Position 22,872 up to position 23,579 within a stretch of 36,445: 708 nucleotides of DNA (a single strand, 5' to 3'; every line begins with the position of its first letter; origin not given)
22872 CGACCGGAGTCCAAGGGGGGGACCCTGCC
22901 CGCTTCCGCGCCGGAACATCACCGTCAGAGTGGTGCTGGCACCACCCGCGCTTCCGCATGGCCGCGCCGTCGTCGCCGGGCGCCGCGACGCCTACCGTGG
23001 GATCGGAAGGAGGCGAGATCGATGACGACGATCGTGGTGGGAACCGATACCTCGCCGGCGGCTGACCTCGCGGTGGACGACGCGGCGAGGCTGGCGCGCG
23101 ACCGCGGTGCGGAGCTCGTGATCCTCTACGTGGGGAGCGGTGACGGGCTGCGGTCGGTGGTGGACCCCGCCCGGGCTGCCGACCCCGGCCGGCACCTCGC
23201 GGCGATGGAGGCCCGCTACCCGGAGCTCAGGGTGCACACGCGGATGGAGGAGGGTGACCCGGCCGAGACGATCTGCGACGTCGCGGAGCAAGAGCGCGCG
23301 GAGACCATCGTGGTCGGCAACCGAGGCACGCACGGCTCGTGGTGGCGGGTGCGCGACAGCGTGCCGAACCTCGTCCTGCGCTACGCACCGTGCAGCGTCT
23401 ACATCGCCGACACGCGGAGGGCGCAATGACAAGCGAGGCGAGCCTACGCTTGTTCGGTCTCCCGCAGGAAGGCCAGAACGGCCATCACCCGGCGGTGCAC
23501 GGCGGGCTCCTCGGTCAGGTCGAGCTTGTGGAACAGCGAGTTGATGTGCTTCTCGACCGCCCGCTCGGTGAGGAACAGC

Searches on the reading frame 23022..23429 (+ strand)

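Call 10: search_protein_families(library=pfam, proteins=[window:23022-23429:+])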
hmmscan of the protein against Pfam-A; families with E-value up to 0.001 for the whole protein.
window:23022-23429:+ (135 aa): 2 families
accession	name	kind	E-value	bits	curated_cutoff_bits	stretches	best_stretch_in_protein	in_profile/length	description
PF00582.32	Usp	-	7.2e-23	82.1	24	1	2-128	3-139/141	Universal stress protein family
PF00875.24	DNA_photolyase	-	0.00087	19.7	26.6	1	24-105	19-100/164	DNA photolyase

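Call 46: search_protein_families(library=ncbifam, proteins=[window:23022-23429:+], max_evalue=0.00001)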
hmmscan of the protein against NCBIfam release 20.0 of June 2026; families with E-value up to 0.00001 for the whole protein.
window:23022-23429:+ (135 aa): 0 families
